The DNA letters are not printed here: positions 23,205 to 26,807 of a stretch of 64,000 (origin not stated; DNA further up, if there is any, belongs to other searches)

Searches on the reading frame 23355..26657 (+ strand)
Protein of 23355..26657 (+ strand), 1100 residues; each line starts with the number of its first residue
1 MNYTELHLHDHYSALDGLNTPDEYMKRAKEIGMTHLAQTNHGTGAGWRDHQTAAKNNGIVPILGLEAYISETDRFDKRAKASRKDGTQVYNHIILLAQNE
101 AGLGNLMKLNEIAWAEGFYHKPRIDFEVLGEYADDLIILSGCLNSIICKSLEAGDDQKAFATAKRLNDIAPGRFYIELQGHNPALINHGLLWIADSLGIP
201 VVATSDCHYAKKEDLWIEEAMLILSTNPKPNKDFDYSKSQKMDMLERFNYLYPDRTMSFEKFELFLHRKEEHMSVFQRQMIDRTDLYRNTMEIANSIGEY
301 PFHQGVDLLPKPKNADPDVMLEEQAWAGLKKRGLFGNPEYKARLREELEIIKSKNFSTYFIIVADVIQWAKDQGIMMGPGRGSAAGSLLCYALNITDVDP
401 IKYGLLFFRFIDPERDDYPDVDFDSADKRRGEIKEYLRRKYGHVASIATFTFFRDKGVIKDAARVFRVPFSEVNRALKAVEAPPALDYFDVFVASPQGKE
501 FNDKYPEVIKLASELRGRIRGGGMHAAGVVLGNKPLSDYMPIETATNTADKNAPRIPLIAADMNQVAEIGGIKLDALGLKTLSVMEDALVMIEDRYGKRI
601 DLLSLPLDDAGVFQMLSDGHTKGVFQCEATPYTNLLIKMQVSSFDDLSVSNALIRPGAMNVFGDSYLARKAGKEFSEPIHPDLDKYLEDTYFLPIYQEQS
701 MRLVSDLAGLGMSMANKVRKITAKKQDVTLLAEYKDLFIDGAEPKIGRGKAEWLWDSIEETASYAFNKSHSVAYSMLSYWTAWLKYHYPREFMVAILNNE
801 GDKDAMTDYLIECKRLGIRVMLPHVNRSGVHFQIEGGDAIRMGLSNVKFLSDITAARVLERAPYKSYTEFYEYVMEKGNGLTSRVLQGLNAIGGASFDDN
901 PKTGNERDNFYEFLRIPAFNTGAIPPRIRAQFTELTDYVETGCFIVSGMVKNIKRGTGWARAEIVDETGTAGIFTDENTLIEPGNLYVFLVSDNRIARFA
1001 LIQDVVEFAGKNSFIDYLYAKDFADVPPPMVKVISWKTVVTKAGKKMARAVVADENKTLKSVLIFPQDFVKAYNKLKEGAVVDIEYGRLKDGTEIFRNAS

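Call 8: search_protein_families(library=phrogs, proteins=[window:23355-26657:+])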
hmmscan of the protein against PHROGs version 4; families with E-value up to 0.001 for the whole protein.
window:23355-26657:+ (1100 aa): 9 families
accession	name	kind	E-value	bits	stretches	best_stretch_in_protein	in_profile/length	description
phrog_405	-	DNA, RNA and nucleotide metabolism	7.7e-301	1002.1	1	1-1083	42-1057/1190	DNA polymerase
phrog_11165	-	DNA, RNA and nucleotide metabolism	5.7e-127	425.8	1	338-863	38-576/782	DNA polymerase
phrog_7513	-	unknown function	4.4e-81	274.1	1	1-419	9-452/461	-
phrog_12219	-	DNA, RNA and nucleotide metabolism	5.1e-71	241.1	1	419-876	2-502/823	DNA polymerase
phrog_21652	-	DNA, RNA and nucleotide metabolism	3.3e-51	175.4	1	383-757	36-441/476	DNA polymerase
phrog_13169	-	DNA, RNA and nucleotide metabolism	6e-34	118.7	1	3-413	3-411/463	DNA polymerase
phrog_4335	-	unknown function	7.9e-21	75.7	1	749-862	16-128/421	-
phrog_11127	-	DNA, RNA and nucleotide metabolism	4.5e-06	27.7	1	339-410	98-169/171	DNA polymerase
phrog_20695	-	DNA, RNA and nucleotide metabolism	0.00092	19.1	0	805-875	38-109/440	DNA binding protein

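Call 10: search_dna_similar(query=window:23355-26657:+, collection=phages, mode=protein, max_rows=25)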
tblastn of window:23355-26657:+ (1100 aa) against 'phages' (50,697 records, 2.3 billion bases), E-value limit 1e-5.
Records with a match: 1439; places in all: 1447; records where one place covers at least 80% of the query: 570.
Best place of each record, by identity: 60-80% 1; <60% 1438.
By first word of the organism name: Pseudomonas 302; Mycobacterium 282; Streptomyces 211; Gordonia 132; Bacillus 99; Bacteriophage 53; Staphylococcus 49; Microbacterium 36; Escherichia 31; Rhodococcus 22; and 57 more.
By host as written in the record: Mycobacterium smegmatis mc2 155 204; Pseudomonas aeruginosa 118; - 111; Pseudomonas aeruginosa PAO1 86; Streptomyces griseus ATCC 10137 81; Gordonia terrae 3612 65; Streptomyces lividans JI 1326 44; Mycobacterium smegmatis mc#155 37; and 239 more.
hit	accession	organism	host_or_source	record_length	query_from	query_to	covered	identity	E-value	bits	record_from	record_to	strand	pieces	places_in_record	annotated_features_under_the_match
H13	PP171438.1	Streptomyces phage Ankus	soil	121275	1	1100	100%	60.2%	0e+0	1368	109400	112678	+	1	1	record has no annotation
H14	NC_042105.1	Streptomyces phage BillNye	Streptomyces viridochromogenes DSM40736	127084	1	1097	100%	59.7%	0e+0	1359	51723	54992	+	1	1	DNA polymerase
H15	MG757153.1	Streptomyces phage BillNye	Streptomyces viridochromogenes DSM40736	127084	1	1097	100%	59.7%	0e+0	1359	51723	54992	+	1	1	DNA polymerase III alpha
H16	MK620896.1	Streptomyces phage Circinus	Streptomyces griseofuscus ATCC 23916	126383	1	1097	100%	59.7%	0e+0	1359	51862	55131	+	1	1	58: DnaE-like DNA polymerase III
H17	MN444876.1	Streptomyces phage Daubenski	Streptomyces griseus ATCC 10137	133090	4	1098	100%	59.4%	0e+0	1325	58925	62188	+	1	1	78: DnaE-like DNA polymerase III alpha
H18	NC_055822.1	Streptomyces phage Daubenski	Streptomyces griseus ATCC 10137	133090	4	1098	100%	59.4%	0e+0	1325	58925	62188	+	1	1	78: DNA polymerase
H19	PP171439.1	Streptomyces phage Byblos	soil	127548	1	1097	100%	59.1%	0e+0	1347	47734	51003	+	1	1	record has no annotation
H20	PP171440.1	Streptomyces phage DekoNeimoidia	soil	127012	1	1097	100%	59.1%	0e+0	1347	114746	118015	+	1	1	record has no annotation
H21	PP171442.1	Streptomyces phage Naboo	soil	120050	1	1098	100%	59.0%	0e+0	1303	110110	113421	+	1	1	record has no annotation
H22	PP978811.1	Streptomyces phage Anedea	Streptomyces mirabilis NRRL B-2400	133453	4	1098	100%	59.1%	0e+0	1316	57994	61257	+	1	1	78: DnaE-like DNA polymerase III alpha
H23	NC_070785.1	Streptomyces phage Wakanda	Streptomyces sanglieri UNT16F27A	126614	1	1097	100%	59.0%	0e+0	1352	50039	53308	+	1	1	57: DnaE-like DNA polymerase III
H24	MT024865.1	Streptomyces phage Wakanda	Streptomyces sanglieri UNT16F27A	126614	1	1097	100%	59.0%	0e+0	1352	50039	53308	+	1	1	57: DnaE-like DNA polymerase III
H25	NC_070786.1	Streptomyces phage Muntaha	Streptomyces sanglieri UNT16F27A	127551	1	1097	100%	59.0%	0e+0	1351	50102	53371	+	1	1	58: DnaE-like DNA polymerase III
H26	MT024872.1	Streptomyces phage Muntaha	Streptomyces sanglieri UNT16F27A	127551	1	1097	100%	59.0%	0e+0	1351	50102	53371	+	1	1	58: DnaE-like DNA polymerase III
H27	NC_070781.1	Streptomyces phage Tomas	Streptomyces sanglieri UNT16F27A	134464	1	1098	100%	58.8%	0e+0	1301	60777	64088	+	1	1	84: DnaE-like DNA polymerase III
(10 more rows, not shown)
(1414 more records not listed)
